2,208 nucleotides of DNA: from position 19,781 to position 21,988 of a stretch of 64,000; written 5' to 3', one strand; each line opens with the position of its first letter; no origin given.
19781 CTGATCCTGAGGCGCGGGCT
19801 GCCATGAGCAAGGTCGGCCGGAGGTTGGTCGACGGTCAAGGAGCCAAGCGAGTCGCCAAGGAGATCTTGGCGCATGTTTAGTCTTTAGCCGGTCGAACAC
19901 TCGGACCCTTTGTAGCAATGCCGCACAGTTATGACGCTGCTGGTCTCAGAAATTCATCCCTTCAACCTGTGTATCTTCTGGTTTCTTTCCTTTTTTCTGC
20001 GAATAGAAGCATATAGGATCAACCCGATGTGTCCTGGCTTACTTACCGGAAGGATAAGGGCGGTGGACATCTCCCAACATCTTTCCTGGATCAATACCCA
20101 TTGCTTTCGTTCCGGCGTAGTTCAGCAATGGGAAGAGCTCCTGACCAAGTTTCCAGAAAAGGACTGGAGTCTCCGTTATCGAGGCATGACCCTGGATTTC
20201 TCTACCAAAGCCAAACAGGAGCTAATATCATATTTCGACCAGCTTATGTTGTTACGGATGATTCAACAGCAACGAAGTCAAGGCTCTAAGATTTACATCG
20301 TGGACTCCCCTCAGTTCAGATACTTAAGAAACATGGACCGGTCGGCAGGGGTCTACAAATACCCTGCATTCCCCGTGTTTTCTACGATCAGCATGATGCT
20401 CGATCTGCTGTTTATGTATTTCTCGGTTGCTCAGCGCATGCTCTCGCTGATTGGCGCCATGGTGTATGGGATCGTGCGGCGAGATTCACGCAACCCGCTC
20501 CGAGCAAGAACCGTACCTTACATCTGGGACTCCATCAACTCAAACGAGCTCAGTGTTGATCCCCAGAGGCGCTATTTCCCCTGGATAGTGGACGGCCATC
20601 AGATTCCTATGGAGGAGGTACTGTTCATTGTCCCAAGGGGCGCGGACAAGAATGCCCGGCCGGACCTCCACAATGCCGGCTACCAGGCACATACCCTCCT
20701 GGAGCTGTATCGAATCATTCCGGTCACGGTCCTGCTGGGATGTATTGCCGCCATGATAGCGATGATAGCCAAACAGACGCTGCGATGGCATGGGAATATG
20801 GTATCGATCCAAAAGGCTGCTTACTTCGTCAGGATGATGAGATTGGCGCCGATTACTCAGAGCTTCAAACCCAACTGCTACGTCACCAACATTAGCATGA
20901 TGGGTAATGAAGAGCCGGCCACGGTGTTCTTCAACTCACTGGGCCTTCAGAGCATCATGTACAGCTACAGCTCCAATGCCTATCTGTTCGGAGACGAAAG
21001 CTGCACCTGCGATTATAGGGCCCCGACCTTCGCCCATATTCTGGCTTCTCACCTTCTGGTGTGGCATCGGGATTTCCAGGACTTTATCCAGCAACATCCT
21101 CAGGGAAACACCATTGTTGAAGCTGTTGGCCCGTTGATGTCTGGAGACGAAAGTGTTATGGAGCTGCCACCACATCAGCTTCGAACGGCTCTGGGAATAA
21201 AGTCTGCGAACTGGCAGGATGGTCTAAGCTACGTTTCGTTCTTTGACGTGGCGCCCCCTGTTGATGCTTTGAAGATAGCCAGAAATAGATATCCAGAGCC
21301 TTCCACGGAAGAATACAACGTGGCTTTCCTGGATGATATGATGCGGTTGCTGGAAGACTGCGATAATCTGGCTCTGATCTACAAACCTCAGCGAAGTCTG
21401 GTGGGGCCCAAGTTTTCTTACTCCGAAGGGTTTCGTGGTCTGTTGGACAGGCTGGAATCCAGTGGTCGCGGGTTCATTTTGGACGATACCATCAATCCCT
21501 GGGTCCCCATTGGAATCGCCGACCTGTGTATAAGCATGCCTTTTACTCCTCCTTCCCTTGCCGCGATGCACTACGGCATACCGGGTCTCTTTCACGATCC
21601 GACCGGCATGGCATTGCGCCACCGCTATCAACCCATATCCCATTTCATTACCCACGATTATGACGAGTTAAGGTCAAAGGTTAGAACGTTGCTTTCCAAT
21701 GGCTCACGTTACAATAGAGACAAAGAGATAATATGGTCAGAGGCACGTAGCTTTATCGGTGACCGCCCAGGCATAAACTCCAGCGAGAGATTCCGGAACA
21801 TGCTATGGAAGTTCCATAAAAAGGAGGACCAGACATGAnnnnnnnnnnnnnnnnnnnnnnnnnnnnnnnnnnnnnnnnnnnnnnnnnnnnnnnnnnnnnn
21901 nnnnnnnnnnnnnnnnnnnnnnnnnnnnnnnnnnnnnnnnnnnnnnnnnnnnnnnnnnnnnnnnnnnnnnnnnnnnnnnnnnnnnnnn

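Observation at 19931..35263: Three unassigned large proteins share an HP-type C-terminal module and are candidate Kdo / nonulosonate transferases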

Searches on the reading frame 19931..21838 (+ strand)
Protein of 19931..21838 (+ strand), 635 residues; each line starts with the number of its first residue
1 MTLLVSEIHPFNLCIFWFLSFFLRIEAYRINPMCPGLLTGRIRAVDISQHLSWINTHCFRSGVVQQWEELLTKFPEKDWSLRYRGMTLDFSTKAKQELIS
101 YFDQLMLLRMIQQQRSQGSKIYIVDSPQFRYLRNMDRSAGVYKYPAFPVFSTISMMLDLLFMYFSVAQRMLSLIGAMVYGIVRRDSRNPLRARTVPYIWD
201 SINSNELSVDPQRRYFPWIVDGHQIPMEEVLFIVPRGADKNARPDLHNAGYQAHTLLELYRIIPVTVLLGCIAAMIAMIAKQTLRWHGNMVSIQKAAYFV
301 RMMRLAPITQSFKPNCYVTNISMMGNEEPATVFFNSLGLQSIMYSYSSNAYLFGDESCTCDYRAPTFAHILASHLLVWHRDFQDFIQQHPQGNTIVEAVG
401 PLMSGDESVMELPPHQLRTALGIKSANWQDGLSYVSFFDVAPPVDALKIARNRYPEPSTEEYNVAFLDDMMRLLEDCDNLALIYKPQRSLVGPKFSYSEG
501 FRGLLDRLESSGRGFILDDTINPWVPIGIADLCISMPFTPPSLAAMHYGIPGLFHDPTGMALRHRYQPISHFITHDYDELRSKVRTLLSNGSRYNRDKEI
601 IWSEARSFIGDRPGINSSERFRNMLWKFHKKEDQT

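Call 6: search_protein_families(library=pfam, proteins=[window:19931-21838:+], max_evalue=1)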
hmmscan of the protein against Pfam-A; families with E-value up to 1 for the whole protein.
window:19931-21838:+ (635 aa): 0 families

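Call 7: search_protein_families(library=ncbifam, proteins=[window:19931-21838:+], max_evalue=1)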
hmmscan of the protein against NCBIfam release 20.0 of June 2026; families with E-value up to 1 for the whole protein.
window:19931-21838:+ (635 aa): 2 families
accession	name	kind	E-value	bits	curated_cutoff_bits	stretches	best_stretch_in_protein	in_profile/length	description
TIGR04417.1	PFTS_polysacc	subfamily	4.3e-46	157.9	100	1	301-584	246-521/522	polysaccharide biosynthesis PFTS motif protein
NF002574.0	PRK02227.1-2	subfamily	0.19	11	286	1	80-132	133-185/233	hypothetical protein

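Call 18: find_homologous_proteins(query=window:19931-21838:+, max_evalue=0.00001)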
Query window:19931-21838:+ (635 aa): 10 proteins with E <= 0.00001 among 5008 candidates.
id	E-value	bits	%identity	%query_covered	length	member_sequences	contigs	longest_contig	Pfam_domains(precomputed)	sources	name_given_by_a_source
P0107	0.0e+0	1261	84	100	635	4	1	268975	PF27878.1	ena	-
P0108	0.0e+0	1248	84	100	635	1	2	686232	PF27878.1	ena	-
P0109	6.4e-254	862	57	100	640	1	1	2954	PF27878.1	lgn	-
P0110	3.9e-250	850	93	62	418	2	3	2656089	PF27878.1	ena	-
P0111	1.1e-219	749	50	100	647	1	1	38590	PF27878.1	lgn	-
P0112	1.5e-214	732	50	98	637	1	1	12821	PF27878.1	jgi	-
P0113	4.4e-194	665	50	89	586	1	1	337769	PF27878.1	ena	-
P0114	1.5e-193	663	44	100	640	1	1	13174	PF27878.1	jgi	-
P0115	2.5e-172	593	43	98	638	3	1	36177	PF27878.1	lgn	-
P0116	4.0e-140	486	37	98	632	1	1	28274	PF27878.1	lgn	-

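Call 29: search_solved_structures(query=A3, max_evalue=1, show_alignments=2)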
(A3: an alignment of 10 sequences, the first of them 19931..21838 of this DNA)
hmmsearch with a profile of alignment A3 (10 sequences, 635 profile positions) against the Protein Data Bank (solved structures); distinct sequences matched with E-value up to 1: 0.

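Call 42: predict_structure(alignment_id=A3)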
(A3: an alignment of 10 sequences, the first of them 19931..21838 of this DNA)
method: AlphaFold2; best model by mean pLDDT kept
length: 635 residues; sequences in the alignment: 10
mean_pLDDT: 58.1   pTM: 0.58
mean pLDDT of the five models: 58.1, 54.4, 53.1, 51.4, 46.3
residues with pLDDT >= 90: 21; 70-90: 217; 50-70: 109; < 50: 288
segments of 3 or more residues with pLDDT < 50: 188-227, 234-251, 284-287, 314-317, 319-325, 345-363, 399-459, 487-496, 519-635
pLDDT, mean of each block of 10 residues (from residue 1): 87 87 87 76 77 65 79 87 87 85 89 74 90 86 84 87 86 89 63 38 29 36 43 46 44 68 85 86 61 88 82 52 56 78 46 34 53 60 57 58 24 36 43 44 30 37 54 56 48 48 69 57 36 24 24 33 33 28 34 42 41 31 41 31
secondary structure, 60 per line:
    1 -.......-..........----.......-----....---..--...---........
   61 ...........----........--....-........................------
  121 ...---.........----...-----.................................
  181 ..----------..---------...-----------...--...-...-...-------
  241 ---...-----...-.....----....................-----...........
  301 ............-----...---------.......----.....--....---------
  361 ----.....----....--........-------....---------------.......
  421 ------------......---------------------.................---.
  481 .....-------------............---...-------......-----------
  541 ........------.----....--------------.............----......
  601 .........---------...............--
elements in order: E2-8 H10-19 E24-30 H36-39 H53-71 H76-79 E80-83 E86-89 H91-114 E121-123 H127-135 H148-182 E218-220 E223-225 E231-233 E252-254 H256-260 H265-284 H290-312 E318-320 H330-336 E341-345 H348-351 H365-369 E374-377 H380-387 E395-398 H414-420 E433-438 H460-476 E480-485 H499-510 E514-516 H524-529 H541-548 H560-563 H578-590 H595-609 H619-633

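Call 49: find_encoding_contigs(protein=P0116, flank=10000, max_places=2)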
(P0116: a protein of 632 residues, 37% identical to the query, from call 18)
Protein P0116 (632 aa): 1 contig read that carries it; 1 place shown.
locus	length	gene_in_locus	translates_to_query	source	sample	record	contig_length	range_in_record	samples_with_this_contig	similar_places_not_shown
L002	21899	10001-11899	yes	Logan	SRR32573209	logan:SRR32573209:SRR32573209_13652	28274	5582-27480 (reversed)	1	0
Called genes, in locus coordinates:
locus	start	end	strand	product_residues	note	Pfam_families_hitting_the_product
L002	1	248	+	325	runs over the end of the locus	PF01073:3Beta_HSD, PF01370:Epimerase, PF02719:Polysacc_synt_2, PF04321:RmlD_sub_bind, PF05368:NmrA (weak), PF16363:GDP_Man_Dehyd, PF07993:NAD_binding_4 (faint), PF13460:NAD_binding_10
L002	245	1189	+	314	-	PF00106:adh_short (weak), PF01073:3Beta_HSD, PF01370:Epimerase, PF02719:Polysacc_synt_2, PF04321:RmlD_sub_bind, PF16363:GDP_Man_Dehyd, PF07993:NAD_binding_4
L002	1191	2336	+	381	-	PF00155:Aminotran_1_2, PF01041:DegT_DnrJ_EryC1, PF01053:Cys_Met_Meta_PP, PF01212:Beta_elim_lyase (weak)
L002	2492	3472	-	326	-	PF03706:LPG_synthase_TM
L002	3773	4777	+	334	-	PF01408:GFO_IDH_MocA, PF22725:GFO_IDH_MocA_C3, PF02894:GFO_IDH_MocA_C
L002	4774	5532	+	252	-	PF02348:CTP_transf_3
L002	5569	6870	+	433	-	PF00202:Aminotran_3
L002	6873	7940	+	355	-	PF04101:Glyco_tran_28_C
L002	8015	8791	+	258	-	PF13489:Methyltransf_23, PF01209:Ubie_methyltran (weak), PF02353:CMAS (weak), PF13847:Methyltransf_31, PF08241:Methyltransf_11, PF08242:Methyltransf_12, PF13649:Methyltransf_25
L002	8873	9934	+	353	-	PF03102:NeuB, PF08666:SAF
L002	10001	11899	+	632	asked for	PF27878:PFTS_polysacc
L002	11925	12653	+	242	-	PF13847:Methyltransf_31 (weak), PF08241:Methyltransf_11 (weak), PF08242:Methyltransf_12 (weak), PF13649:Methyltransf_25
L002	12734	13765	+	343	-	-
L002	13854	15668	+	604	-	-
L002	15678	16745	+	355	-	PF04055:Radical_SAM, PF13186:SPASM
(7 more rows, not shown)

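Call 50: find_encoding_contigs(protein=P0111, flank=10000, max_places=2)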
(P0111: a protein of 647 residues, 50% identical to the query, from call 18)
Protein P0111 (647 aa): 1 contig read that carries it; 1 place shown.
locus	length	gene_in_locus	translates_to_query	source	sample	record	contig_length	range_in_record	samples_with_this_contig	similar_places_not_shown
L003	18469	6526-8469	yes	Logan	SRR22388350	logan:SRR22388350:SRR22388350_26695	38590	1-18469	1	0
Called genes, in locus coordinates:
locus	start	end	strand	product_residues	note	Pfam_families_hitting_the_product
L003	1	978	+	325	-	?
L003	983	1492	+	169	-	PF13302:Acetyltransf_3, PF13523:Acetyltransf_8 (weak), PF00583:Acetyltransf_1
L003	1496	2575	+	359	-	-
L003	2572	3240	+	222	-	PF13302:Acetyltransf_3, PF00583:Acetyltransf_1, PF13420:Acetyltransf_4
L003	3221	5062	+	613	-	PF21211:FkbH_N, PF12689:Acid_PPase (faint)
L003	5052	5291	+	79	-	PF00550:PP-binding (faint)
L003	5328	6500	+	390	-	PF01575:MaoC_dehydratas, PF13452:FAS1_DH_region, PF00106:adh_short, PF01370:Epimerase (weak), PF08659:KR (weak), PF13561:adh_short_C2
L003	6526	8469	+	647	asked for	PF27878:PFTS_polysacc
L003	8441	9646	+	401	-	-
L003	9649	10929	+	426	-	-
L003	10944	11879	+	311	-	PF01073:3Beta_HSD (weak), PF01370:Epimerase, PF04321:RmlD_sub_bind, PF05368:NmrA (weak), PF16363:GDP_Man_Dehyd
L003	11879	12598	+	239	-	PF00483:NTP_transferase, PF12804:NTP_transf_3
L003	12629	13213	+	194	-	PF28549:NDPSase_N, PF00293:NUDIX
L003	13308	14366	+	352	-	PF00288:GHMP_kinases_N, PF08544:GHMP_kinases_C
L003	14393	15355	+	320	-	PF01370:Epimerase, PF02719:Polysacc_synt_2 (faint), PF16363:GDP_Man_Dehyd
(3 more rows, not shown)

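Call 52: search_protein_representatives(alignment_id=A3)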
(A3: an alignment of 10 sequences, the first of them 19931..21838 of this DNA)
Query: 10 sequences, 635 profile positions. Proteins with E-value up to 0.001 (for the whole library): 1132; up to 1e-10: 387; up to 1e-30: 146. The best 150 are listed.
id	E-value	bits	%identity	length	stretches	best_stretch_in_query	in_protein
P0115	0.0e+00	1010.2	-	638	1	1-631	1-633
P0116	1.2e-285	965.2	-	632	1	2-630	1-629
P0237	7.9e-223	757.7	-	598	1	51-630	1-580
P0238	2.1e-195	667.1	-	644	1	3-629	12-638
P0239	5.4e-188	642.6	-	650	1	2-633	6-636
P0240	5.8e-180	616.1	-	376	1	173-547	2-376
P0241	3.4e-174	597.0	-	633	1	3-632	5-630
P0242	1.8e-170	584.7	-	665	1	3-628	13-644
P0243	4.5e-165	566.9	-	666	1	2-630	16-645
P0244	2.6e-161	554.5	-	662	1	4-629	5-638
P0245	8.8e-159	546.1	-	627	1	1-628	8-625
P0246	2.3e-149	515.0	-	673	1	3-625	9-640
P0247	3.1e-149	514.5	-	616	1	1-598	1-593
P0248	6.3e-146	503.6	-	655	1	4-627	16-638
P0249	6.4e-146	503.6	-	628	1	1-627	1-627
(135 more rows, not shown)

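Call 56: search_solved_structures(query=A4, max_evalue=5, show_alignments=3)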
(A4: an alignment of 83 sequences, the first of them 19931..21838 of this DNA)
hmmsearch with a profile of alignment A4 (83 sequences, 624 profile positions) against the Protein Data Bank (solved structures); distinct sequences matched with E-value up to 5: 5.
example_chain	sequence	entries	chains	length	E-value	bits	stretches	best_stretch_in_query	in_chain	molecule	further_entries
2e7v_A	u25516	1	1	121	0.015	16.9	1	548-596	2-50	Transmembrane protease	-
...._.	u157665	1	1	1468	0.092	14.3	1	404-500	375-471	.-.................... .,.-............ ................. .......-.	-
9b13_A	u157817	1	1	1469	0.092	14.3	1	404-500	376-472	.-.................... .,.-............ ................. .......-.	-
2zvf_A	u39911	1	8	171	0.68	11.4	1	54-110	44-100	Alanyl-tRNA synthetase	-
8oud_D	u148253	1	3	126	1.7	10.1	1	315-355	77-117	Nanobody 469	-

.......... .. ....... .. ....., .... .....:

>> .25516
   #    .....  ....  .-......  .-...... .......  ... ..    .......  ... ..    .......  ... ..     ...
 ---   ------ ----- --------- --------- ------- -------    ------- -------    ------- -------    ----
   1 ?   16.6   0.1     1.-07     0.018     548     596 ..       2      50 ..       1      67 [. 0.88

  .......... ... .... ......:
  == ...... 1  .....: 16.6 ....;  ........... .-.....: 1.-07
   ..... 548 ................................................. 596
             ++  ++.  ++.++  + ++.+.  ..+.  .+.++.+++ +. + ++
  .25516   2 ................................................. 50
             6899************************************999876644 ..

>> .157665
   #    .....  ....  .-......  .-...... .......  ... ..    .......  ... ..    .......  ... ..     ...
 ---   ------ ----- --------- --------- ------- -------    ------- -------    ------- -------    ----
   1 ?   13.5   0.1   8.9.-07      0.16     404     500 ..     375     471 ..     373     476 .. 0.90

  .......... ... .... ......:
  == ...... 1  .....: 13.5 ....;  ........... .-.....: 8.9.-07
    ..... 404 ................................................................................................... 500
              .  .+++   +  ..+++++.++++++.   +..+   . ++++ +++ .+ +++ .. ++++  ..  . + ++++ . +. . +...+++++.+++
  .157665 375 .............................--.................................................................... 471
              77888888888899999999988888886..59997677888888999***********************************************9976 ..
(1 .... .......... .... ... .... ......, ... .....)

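Call 65: fold_search(model_id=the predicted structure, library=pdb)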
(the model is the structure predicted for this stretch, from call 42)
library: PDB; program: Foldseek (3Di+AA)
matches with E <= 10: 691; with E <= 0.001: 0
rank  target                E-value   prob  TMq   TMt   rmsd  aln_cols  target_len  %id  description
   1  4fkz_A                1.7e-02  0.82  0.14  0.21  11.6       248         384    9  Crystal structure of Bacillus subtilis UDP-GlcNAc 2-epimerase in complex with UDP-GlcNAc and UDP (released 2013-05-08)
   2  3mbo_A                2.0e-02  0.63  0.18  0.25  16.4       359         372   11  Crystal Structure of the Glycosyltransferase BaBshA bound with UDP and L-malate (released 2010-09-29)
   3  8z0a_A                2.3e-02  0.54  0.17  0.17  15.7       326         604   12  Human GYS1-GYG2 complex (apo) (released 2025-04-09)
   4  8cvx_B                2.5e-02  0.66  0.17  0.18  11.4       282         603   11  Human glycogenin-1 and glycogen synthase-1 complex in the presence of glucose-6-phosphate (released 2022-07-13)
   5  3c4q_A                2.8e-02  0.90  0.16  0.23   9.1       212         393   15  Structure of the retaining glycosyltransferase MshA : The first step in mycothiol biosynthesis. Organism : Corynebacte (released 2008-04-01)
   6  5enz_B                3.5e-02  0.84  0.14  0.21  11.1       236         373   11  S. aureus MnaA-UDP co-structure (released 2016-04-27)
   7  7q0b_B                6.0e-02  0.38  0.18  0.18  15.4       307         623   11  Human GYS1-GYG1 complex inhibited state (released 2022-07-27)
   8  5enz_A                6.4e-02  0.80  0.15  0.23  10.5       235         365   11  S. aureus MnaA-UDP co-structure (released 2016-04-27)
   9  4fkz_B                7.1e-02  0.63  0.14  0.20  11.7       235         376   10  Crystal structure of Bacillus subtilis UDP-GlcNAc 2-epimerase in complex with UDP-GlcNAc and UDP (released 2013-05-08)
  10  6oyc_A                7.5e-02  0.80  0.12  0.15   9.7       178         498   12  Glycosylation Associate Protein (Gap123) complex from Streptococcus agalactiae (released 2020-05-20)
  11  3mbo_C                7.9e-02  0.60  0.15  0.22   9.9       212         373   11  Crystal Structure of the Glycosyltransferase BaBshA bound with UDP and L-malate (released 2010-09-29)
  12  7q0b_A                9.8e-02  0.25  0.17  0.17  15.9       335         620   11  Human GYS1-GYG1 complex inhibited state (released 2022-07-27)
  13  7xnz_A                1.0e-01  0.20  0.09  0.11  19.4       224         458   10  Native cystathionine beta-synthase of Mycobacterium tuberculosis. (released 2022-05-25)
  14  7vz6_F                1.3e-01  0.60  0.15  0.23  11.8       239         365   10  The crystal structure of Non-hydrolyzing UDPGlcNAc 2-epimerase in complex with UDP-glucose (released 2022-11-16)
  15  9kq7_D                1.3e-01  0.41  0.13  0.28   7.9       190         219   13  The structure of the YcfA from Erwinia amylovora bound with ATP (released 2025-10-01)
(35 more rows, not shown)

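Call 73: find_related_loci(query=A3, collection=metagenome_contigs, flank=10000)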
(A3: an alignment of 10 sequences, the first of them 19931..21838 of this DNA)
Query A3 (635 aa) in metagenome_contigs; peptide patterns used: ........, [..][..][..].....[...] (x = any residue, [..] = any of these).
150 stretches matched a pattern; 3 encode a relative of the query (tblastn E <= 1e-3); 3 distinct loci.
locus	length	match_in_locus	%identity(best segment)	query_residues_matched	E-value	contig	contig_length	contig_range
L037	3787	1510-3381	37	1-625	4e-153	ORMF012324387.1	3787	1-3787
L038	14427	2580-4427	34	1-622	1e-122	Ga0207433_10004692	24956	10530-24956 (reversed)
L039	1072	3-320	58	527-632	4e-38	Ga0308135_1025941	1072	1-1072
